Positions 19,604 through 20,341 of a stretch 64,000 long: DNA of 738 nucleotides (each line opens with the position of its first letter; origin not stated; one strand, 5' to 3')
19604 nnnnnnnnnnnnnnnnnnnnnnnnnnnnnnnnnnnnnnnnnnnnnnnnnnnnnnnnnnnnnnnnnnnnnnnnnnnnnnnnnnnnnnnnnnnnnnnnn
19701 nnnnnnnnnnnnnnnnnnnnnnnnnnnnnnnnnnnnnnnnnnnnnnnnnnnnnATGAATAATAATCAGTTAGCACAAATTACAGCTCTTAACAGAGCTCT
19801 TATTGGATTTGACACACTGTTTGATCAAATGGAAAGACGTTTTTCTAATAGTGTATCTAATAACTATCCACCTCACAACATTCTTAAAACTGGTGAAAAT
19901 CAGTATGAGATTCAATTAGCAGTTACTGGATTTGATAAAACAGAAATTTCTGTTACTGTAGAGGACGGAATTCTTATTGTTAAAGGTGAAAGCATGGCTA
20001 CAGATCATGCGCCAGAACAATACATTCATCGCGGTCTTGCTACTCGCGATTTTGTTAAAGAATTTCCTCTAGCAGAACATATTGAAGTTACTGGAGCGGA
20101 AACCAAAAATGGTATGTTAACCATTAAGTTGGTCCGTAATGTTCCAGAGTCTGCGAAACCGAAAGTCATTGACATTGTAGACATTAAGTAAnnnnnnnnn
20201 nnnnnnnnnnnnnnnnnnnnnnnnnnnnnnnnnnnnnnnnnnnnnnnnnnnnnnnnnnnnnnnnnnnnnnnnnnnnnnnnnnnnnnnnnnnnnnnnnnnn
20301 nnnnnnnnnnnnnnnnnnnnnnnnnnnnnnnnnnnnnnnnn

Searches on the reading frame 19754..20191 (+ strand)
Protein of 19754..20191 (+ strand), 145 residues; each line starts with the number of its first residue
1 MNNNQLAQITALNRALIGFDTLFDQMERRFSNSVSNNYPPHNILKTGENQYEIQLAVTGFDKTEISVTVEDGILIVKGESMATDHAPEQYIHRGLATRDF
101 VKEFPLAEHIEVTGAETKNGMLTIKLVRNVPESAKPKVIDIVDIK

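Call 11: search_protein_families(library=pfam, proteins=[window:19754-20191:+])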
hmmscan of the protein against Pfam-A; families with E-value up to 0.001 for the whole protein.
window:19754-20191:+ (145 aa): 1 family
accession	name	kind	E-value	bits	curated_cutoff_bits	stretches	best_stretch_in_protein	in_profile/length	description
PF00011.27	HSP20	-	2.8e-16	59.9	20.8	1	45-141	3-101/102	Hsp20/alpha crystallin family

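Call 75: search_dna_similar(query=window:19754-20188:+, collection=phages, mode=protein, max_rows=40, rows=spread)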
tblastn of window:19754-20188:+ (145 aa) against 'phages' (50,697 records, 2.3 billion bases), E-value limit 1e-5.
Records with a match: 459; places in all: 465; records where one place covers at least 80% of the query: 449.
Best place of each record, by identity: <60% 459.
By first word of the organism name: Synechococcus 325; Cyanophage 65; Prochlorococcus 24; Pseudomonas 12; Marine 8; Pelagibacter 6; Methylophilales 4; Salmonella 3; Vibrio 3; Campylobacter 2; and 6 more.
By host as written in the record: - 134; Synechococcus 106; Synechococcus sp. 38; Synechococcus sp. WH7803 27; Synechococcus sp. WH8102 20; Synechococcus sp. MW02 18; Synechococcus sp. WH 7803 15; Parasynechococcus marenigrum WH 8102 7; and 40 more.
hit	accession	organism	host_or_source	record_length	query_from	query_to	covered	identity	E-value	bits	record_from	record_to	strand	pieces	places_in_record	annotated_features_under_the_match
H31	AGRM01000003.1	Salmonella enterica subsp. houtenae str. ATCC BAA-1581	Homo sapiens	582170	9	141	92%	42.9%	4e-28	113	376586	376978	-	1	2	Hsp20/alpha crystallin family protein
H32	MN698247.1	Pelagibacter phage HTVC115P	Candidatus Pelagibacter sp. HTCC7211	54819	17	141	86%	40.8%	5e-27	110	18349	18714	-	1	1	Hsp20 family protein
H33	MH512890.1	Cyanophage S-TIM4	Synechococcus sp. WH8102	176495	7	141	93%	37.0%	2e-26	108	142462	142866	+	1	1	hsp20: heat shock protein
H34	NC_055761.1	Synechococcus virus S-PRM1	Synechococcus sp. WH 7803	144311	7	137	90%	37.4%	9e-23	98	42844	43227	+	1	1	Hsp20 heat shock protein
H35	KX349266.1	Synechococcus phage S-RIM2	Synechococcus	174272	7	143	94%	35.8%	5e-24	102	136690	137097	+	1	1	heat shock protein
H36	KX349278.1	Synechococcus phage S-RIM2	Synechococcus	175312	7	143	94%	35.8%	5e-24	102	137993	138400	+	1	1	heat shock protein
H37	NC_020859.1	Synechococcus phage S-RIM2 R1_1999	Synechococcus sp. WH7803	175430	7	143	94%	35.8%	5e-24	102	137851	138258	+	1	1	Hsp20 heat shock protein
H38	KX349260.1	Synechococcus phage S-RIM2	Synechococcus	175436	7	143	94%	35.8%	5e-24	102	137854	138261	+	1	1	heat shock protein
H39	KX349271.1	Synechococcus phage S-RIM2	Synechococcus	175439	7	143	94%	35.8%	5e-24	102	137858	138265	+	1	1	heat shock protein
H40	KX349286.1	Synechococcus phage S-RIM8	Synechococcus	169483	7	143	94%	35.8%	1e-23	100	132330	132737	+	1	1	heat shock protein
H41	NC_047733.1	Synechococcus phage S-RIM8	Synechococcus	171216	7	143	94%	35.8%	1e-23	100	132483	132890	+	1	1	Hsp20 heat shock protein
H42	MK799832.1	Synechococcus phage S-B05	Synechococcus sp. MW02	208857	2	137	94%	35.3%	7e-17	81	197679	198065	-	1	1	heat shock protein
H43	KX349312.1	Cyanophage S-RIM12_RW_04_0709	Synechococcus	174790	11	141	90%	36.6%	3e-23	99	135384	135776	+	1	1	heat shock protein | phosphate ABC transporter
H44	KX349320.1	Cyanophage S-RIM12_RW_29_1109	Synechococcus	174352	11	141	90%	35.9%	1e-21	95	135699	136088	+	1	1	heat shock protein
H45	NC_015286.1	Synechococcus phage Syn19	Synechococcus sp. WH8109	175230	7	141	93%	34.1%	7e-22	96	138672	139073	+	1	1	hsp20: Hsp20 heat shock protein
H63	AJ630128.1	Synechococcus phage S-PM2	Synechococcus sp. SynWH7803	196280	16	135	83%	33.3%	1e-17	84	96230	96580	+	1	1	Hsp20: heat shock protein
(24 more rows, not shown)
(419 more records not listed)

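Call 76: get_annotated_region(hit=H32, flank=1500)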
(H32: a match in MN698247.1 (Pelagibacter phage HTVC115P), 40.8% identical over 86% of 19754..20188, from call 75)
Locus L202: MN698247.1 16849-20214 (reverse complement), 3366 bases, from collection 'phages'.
description: Pelagibacter phage HTVC115P, complete genome.
organism: Pelagibacter phage HTVC115P (NCBI taxid 2686463)
taxonomy: Viruses; Duplodnaviria; Heunggongvirae; Uroviricota; Caudoviricetes
host: Candidatus Pelagibacter sp. HTCC7211; source: seawater; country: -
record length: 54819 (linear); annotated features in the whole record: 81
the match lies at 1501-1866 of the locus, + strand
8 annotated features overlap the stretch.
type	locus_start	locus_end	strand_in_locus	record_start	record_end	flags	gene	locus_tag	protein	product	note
CDS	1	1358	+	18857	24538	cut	-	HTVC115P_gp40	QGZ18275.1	hypothetical protein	-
CDS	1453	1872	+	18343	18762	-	-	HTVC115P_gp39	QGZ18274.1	Hsp20 family protein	-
CDS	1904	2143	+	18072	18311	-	-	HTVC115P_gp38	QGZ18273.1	hypothetical protein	-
CDS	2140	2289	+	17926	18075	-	-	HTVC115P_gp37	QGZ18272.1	hypothetical protein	-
CDS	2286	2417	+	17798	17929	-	-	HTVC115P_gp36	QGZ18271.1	hypothetical protein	-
CDS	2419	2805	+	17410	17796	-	-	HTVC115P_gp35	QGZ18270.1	hypothetical protein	-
CDS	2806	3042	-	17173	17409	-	-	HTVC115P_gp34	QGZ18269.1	hypothetical protein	-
CDS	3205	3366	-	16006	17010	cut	-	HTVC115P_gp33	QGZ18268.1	ribonucleotide-diphosphate reductase subunit beta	-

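Call 77: get_annotated_region(hit=H37, flank=1500)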
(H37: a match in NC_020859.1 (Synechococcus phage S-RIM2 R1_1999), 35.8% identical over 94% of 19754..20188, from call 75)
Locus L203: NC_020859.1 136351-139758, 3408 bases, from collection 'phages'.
description: Synechococcus phage S-RIM2 R1_1999, complete genome.
organism: Synechococcus phage S-RIM2 R1_1999 (NCBI taxid 869662)
taxonomy: Viruses; Duplodnaviria; Heunggongvirae; Uroviricota; Caudoviricetes; Kyanoviridae; Nerrivikvirus; Nerrivikvirus srim2
host: Synechococcus sp. WH7803; source: Narragansett Bay Rhode Island; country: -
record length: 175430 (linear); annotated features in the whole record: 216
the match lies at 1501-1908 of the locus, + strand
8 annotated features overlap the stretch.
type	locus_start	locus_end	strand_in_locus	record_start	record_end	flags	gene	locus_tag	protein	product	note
CDS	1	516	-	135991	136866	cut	-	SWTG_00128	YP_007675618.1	hypothetical protein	similar to gp165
CDS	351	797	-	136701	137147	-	-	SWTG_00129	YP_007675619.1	hypothetical protein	similar to gp166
CDS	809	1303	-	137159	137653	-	-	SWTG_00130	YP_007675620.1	hypothetical protein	similar to gp167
CDS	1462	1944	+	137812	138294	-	-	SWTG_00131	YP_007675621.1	Hsp20 heat shock protein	-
CDS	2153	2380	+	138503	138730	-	-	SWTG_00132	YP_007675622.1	hypothetical protein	similar to gp170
CDS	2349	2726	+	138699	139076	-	-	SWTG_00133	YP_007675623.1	hypothetical protein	-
CDS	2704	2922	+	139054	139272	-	-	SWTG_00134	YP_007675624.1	hypothetical protein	similar to gp172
CDS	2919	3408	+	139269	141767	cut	-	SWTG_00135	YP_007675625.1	DNA polymerase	-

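Call 78: get_annotated_region(hit=H63, flank=1500)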
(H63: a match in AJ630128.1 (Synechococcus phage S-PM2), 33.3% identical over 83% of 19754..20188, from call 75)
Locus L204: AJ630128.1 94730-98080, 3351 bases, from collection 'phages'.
description: Bacteriophage S-PM2 complete genome.
organism: Synechococcus phage S-PM2 (NCBI taxid 238854)
taxonomy: Viruses; Duplodnaviria; Heunggongvirae; Uroviricota; Caudoviricetes; Kyanoviridae; Nodensvirus; Nodensvirus spm2
host: Synechococcus sp. SynWH7803; source: sea water; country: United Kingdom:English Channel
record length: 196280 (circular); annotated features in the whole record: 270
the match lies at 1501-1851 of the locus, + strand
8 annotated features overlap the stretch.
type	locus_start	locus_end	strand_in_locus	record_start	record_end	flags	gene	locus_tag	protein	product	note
CDS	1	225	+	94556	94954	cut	Dam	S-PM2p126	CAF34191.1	DNA adenine Methylase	T4-LIKE GC: 161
CDS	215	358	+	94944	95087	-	-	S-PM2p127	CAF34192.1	Hypothetical-Protein | belonging to T4-LIKE GC: 650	T4-LIKE GC: 650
CDS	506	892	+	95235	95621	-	gp62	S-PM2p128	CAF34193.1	clamp loader subunit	T4-LIKE GC: 167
CDS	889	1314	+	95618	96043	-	RegA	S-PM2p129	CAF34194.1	Endoribonulceases, translational repressor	T4-LIKE GC: 168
CDS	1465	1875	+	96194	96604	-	Hsp20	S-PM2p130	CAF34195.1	heat shock protein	T4-LIKE GC: 170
CDS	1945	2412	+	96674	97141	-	-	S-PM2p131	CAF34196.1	Hypothetical-Protein | belonging to T4-LIKE GC: 176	T4-LIKE GC: 176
CDS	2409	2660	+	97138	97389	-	-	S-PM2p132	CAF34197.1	Hypothetical-Protein | belonging to T4-LIKE GC: 177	T4-LIKE GC: 177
CDS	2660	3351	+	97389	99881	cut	gp43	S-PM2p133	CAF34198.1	DNA polymerase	T4-LIKE GC: 178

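Call 79: get_annotated_region(hit=H33, flank=1500)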
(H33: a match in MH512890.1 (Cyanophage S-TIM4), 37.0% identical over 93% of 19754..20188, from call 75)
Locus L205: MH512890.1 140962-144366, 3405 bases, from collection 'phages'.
description: Cyanophage S-TIM4.
organism: Cyanophage S-TIM4 (NCBI taxid 1048189)
taxonomy: Viruses; Duplodnaviria; Heunggongvirae; Uroviricota; Caudoviricetes; Kyanoviridae; Thaumasvirus; Thaumasvirus stim4
host: Synechococcus sp. WH8102; source: Red sea; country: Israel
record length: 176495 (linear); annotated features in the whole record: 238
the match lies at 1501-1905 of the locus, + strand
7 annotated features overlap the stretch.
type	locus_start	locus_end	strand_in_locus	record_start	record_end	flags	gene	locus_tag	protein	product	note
CDS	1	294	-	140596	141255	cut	ORF_167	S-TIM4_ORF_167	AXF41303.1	unknown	-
CDS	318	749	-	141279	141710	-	ORF_168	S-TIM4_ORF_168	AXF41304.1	unknown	-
CDS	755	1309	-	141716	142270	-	ORF_169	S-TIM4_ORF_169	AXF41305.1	unknown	-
CDS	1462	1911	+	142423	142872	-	hsp20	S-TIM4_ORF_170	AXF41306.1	heat shock protein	-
CDS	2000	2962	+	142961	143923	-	pstS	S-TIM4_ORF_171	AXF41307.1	phosphate transporter subunit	-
CDS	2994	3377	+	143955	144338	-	ORF_172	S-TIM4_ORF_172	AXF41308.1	unknown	-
CDS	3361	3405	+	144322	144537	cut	ORF_173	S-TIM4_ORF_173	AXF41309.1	unknown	-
